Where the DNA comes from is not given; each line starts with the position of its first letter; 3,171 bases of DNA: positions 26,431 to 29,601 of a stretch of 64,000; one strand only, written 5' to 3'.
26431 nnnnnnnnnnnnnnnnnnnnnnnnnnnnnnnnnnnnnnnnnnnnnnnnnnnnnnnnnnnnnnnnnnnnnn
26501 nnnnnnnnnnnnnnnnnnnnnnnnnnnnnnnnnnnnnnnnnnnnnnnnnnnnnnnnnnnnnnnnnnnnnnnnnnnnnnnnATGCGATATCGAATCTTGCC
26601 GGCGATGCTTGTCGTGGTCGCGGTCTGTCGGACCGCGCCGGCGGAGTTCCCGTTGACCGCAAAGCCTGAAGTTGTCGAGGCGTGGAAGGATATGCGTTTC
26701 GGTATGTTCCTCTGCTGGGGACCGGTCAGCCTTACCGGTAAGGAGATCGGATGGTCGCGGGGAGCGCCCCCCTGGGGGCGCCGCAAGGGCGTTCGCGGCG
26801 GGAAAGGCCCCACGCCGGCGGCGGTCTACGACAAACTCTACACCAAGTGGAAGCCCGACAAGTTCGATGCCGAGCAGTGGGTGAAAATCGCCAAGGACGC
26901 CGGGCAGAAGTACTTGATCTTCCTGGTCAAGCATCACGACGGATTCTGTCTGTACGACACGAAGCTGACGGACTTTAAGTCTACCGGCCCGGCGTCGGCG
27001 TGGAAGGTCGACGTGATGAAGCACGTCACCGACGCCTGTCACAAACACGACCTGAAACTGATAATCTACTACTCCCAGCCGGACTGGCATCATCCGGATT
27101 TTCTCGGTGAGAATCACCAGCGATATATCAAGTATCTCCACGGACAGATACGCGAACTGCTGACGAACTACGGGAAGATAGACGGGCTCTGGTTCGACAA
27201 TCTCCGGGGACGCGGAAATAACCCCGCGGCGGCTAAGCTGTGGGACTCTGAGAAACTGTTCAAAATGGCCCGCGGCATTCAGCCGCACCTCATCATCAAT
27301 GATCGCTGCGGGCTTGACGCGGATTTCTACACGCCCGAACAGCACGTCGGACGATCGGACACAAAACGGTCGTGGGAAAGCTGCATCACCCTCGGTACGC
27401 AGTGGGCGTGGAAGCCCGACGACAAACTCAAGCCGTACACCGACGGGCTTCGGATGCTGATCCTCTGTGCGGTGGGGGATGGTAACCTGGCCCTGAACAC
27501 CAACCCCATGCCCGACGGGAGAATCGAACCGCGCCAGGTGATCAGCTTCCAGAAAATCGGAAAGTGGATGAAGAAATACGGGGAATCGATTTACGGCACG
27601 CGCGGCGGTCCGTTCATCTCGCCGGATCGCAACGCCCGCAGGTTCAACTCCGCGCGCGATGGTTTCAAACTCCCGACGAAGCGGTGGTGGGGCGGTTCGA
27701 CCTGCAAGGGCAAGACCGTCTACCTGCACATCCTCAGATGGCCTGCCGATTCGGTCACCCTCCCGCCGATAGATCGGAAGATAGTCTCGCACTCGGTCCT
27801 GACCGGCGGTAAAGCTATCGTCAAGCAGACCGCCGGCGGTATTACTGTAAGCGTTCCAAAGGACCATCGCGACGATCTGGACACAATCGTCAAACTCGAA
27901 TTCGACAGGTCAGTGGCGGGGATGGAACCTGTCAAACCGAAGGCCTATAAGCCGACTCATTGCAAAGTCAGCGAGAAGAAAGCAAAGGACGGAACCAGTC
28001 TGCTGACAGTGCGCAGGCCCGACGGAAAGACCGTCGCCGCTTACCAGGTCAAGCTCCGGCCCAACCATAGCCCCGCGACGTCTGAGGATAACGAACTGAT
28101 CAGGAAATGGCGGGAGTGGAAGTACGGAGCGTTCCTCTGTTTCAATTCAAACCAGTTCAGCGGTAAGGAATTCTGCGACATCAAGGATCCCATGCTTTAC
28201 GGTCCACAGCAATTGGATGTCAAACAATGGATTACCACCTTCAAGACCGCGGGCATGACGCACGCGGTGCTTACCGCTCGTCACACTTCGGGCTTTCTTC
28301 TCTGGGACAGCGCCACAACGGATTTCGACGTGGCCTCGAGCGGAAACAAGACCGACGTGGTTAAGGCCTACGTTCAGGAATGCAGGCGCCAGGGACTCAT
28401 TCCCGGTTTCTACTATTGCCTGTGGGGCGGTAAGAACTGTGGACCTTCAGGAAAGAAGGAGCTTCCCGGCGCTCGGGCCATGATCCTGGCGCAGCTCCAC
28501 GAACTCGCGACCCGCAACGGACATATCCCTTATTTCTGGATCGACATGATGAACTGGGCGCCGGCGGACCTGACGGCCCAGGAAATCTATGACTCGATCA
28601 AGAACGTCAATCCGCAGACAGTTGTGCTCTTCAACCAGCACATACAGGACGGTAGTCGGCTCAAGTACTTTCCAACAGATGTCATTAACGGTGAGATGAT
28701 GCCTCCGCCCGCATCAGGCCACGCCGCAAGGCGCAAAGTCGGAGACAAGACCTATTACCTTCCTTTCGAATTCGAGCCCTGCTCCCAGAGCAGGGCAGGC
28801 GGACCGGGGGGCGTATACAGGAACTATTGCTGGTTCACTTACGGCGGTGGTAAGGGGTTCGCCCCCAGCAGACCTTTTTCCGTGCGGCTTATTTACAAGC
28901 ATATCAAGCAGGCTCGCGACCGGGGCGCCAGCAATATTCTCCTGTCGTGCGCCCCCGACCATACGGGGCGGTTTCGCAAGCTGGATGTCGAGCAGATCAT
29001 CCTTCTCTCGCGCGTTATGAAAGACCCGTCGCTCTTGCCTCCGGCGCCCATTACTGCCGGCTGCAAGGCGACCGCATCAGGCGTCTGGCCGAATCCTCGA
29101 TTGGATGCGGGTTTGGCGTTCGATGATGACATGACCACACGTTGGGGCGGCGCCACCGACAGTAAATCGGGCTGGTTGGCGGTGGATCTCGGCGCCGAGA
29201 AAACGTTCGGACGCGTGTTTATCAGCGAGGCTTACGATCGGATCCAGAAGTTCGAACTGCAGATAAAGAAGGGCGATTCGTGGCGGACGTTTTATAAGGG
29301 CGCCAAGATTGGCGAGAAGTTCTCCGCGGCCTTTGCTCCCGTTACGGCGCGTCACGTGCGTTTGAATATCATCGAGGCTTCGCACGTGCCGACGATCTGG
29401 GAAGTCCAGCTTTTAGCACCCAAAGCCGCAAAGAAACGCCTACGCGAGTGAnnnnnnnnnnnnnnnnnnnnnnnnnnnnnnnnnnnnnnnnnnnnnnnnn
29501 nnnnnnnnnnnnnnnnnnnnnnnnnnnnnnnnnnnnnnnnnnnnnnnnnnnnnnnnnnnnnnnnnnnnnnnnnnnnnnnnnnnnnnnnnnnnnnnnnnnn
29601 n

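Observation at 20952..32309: PUL-like sulfated-fucan locus: two sulfatases divergent from a propeller/CXXCH - double GH29 - duplicated PD40 - FGE operon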

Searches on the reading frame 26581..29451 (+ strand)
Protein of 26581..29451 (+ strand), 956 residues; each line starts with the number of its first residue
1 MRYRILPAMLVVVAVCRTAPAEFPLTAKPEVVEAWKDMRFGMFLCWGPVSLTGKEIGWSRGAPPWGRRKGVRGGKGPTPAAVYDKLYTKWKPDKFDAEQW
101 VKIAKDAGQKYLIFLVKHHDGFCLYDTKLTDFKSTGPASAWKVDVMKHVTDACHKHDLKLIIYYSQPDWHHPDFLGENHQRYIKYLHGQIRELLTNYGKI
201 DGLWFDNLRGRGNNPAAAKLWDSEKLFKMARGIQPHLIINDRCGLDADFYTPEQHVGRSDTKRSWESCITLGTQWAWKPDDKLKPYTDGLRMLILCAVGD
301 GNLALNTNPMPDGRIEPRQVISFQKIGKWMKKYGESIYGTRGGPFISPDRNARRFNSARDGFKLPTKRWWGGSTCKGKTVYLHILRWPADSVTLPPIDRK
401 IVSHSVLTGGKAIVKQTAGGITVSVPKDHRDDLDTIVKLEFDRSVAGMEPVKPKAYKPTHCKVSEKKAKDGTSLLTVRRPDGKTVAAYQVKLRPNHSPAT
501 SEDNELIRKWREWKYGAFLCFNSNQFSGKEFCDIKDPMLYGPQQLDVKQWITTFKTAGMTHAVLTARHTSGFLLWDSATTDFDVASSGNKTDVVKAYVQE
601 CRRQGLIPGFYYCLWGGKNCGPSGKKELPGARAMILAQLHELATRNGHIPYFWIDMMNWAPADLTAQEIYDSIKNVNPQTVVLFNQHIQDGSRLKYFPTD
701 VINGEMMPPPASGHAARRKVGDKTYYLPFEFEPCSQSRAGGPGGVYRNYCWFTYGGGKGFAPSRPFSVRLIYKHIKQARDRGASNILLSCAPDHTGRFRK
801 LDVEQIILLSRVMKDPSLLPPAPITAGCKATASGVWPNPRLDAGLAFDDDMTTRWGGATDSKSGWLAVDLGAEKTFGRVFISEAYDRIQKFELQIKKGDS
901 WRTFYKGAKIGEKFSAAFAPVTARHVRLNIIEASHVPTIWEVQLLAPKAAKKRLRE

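Call 5: search_protein_families(library=pfam, proteins=[window:26581-29451:+], max_evalue=0.01)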
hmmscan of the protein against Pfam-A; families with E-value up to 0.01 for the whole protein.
window:26581-29451:+ (956 aa): 4 families
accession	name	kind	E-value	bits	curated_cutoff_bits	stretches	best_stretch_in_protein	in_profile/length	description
PF01120.23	Alpha_L_fucos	-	1.3e-87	294.9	25.2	2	30-335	25-345/345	Alpha-L-fucosidase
PF00754.31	F5_F8_type_C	-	3.8e-13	50.1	28.2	1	830-941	2-126/127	F5/8 type C domain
PF22633.2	F5_F8_type_C_2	-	5.9e-12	46.5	27.8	1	846-928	2-91/91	NedA-like, galactose-binding domain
PF14871.12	GHL6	-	2.2e-08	34.8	35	1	96-166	1-66/132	Hypothetical glycosyl hydrolase 6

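Call 9: search_protein_families(library=ncbifam, proteins=[window:26581-29451:+], max_evalue=0.001)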
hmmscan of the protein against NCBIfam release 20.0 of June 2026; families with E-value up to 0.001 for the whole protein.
window:26581-29451:+ (956 aa): 0 families

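Call 40: search_solved_structures(query=window:26581-29451:+, max_evalue=1e-10, show_alignments=0)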
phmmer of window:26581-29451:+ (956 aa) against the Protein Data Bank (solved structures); distinct sequences matched with E-value up to 1e-10: 54.
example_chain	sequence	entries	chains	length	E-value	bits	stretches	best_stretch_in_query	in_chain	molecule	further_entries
6gn6_A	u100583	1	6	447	2.8e-50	174.5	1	24-349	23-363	Alpha-L-fucosidase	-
9eu1_A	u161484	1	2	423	2.2e-47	165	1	81-442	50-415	Alpha-L-fucosidase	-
9eu4_A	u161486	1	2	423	2.2e-47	165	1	81-442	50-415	Exported alpha-L-fucosidase protein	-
9eu2_A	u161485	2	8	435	5.1e-40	140.6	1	33-413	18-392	Alpha-L-fucosidase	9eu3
8z63_A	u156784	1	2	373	2e-38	135.3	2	176-333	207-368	Alpha-L-fucosidase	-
9s0x_A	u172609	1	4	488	2.1e-38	135.2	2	18-171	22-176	Alpha-L-fucosidase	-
9rzy_A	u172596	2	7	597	9.1e-36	126.5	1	37-410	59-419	Alpha-L-fucosidase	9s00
5k9h_A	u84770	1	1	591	2.2e-34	121.9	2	91-239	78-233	0940_GH29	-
4jl2_A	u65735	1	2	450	4.2e-32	114.4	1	31-345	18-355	alpha-L-fucosidase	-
2xib_A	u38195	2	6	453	9.1e-32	113.3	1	31-345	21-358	ALPHA-L-FUCOSIDASE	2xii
4pcs_A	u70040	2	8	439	9.4e-32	113.2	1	31-345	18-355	Alpha-L-fucosidase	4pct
4wsj_A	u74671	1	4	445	1e-31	113.1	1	31-345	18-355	Alpha-L-fucosidase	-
2wvt_A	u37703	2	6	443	1.1e-31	113.1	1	32-345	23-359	ALPHA-L-FUCOSIDASE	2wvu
4pee_A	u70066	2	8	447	1.1e-31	113.1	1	31-345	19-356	Alpha-L-fucosidase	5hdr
6hzy_A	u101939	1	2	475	1.1e-31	113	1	31-345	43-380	Alpha-L-fucosidase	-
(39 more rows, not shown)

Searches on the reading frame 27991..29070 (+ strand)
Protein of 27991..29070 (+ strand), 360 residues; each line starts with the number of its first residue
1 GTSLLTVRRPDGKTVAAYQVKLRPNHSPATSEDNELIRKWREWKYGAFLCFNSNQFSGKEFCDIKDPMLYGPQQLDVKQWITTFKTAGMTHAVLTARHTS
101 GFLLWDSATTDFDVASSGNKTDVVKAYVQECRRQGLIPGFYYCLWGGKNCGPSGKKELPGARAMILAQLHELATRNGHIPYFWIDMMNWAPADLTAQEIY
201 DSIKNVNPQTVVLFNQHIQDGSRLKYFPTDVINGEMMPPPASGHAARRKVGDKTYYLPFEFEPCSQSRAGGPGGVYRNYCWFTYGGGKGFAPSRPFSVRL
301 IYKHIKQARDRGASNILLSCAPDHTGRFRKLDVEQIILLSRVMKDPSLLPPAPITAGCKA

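Call 66: search_protein_families(library=pfam, proteins=[window:27991-29070:+], max_evalue=0.001)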
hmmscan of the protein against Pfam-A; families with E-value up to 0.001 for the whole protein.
window:27991-29070:+ (360 aa): 1 family
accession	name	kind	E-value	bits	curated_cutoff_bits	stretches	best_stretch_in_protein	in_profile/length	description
PF01120.23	Alpha_L_fucos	-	1.4e-19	71.2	25.2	1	68-220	87-251/345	Alpha-L-fucosidase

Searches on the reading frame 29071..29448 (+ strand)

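Call 66: search_protein_families(library=pfam, proteins=[window:29071-29448:+], max_evalue=0.001)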
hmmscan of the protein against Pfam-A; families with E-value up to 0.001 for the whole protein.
window:29071-29448:+ (126 aa): 2 families
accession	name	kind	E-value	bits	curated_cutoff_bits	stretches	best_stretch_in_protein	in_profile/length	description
PF22633.2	F5_F8_type_C_2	-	1.9e-13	51.3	27.8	1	16-98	2-91/91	NedA-like, galactose-binding domain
PF00754.31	F5_F8_type_C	-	2.3e-13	50.8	28.2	1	10-111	12-126/127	F5/8 type C domain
